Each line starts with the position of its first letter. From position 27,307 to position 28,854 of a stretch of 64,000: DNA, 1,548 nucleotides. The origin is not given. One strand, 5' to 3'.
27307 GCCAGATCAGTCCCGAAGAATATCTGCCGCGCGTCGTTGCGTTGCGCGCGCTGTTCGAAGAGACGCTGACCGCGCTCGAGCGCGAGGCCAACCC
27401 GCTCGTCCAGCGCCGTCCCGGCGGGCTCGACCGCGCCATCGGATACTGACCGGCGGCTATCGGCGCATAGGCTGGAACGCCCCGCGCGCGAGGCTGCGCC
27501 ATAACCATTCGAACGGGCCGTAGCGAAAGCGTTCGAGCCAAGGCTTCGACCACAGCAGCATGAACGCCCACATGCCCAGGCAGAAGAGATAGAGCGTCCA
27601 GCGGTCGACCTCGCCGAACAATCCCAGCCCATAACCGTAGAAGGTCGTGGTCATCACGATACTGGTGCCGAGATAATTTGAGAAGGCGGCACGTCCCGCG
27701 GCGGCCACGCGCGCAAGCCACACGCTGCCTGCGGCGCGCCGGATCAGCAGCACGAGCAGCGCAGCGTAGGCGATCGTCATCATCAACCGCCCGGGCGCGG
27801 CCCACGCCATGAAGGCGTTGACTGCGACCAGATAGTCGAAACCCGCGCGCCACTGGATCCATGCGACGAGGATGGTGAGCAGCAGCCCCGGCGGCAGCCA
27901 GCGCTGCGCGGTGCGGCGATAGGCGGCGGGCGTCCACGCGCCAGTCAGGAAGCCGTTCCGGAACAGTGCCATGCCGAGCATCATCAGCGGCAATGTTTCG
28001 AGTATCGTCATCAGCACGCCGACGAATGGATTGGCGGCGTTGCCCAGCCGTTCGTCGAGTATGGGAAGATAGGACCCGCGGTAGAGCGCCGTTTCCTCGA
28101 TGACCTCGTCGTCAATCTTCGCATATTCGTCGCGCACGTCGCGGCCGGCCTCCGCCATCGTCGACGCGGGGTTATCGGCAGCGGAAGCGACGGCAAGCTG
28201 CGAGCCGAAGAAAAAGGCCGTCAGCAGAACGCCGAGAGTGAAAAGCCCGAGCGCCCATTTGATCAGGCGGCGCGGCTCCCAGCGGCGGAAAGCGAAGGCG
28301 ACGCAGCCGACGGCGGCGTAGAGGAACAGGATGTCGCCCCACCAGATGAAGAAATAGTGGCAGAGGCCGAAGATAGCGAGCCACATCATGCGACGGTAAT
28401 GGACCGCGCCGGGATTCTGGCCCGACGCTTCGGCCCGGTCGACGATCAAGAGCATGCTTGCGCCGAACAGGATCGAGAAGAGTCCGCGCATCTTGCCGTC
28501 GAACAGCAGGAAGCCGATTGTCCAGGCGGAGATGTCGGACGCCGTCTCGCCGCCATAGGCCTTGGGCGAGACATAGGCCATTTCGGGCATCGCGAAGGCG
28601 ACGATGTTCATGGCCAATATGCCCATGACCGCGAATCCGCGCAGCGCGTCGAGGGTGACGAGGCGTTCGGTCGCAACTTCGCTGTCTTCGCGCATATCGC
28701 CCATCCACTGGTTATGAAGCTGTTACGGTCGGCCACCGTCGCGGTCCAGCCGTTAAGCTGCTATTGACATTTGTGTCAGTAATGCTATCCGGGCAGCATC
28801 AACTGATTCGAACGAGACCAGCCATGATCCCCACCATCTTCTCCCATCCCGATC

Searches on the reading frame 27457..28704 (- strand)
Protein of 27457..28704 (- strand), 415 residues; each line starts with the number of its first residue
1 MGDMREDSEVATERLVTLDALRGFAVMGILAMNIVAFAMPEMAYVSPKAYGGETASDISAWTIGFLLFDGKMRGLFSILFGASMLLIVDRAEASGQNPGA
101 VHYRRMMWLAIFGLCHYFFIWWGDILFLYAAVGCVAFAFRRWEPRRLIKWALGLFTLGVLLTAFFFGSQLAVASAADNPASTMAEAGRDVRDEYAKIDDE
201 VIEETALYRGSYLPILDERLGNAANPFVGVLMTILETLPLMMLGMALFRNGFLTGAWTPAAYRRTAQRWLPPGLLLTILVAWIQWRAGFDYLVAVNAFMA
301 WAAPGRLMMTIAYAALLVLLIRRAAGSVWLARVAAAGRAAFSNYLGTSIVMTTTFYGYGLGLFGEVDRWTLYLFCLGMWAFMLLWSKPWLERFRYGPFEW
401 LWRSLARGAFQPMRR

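Call 81: search_protein_families(library=pfam, proteins=[window:27457-28704:-], max_evalue=0.00001)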
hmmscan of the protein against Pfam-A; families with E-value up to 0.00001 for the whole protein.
window:27457-28704:- (415 aa): 1 family
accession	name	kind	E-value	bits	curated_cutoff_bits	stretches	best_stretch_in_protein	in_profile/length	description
PF04235.18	DUF418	-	2e-41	142.1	23.6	1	247-408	1-162/163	Protein of unknown function (DUF418)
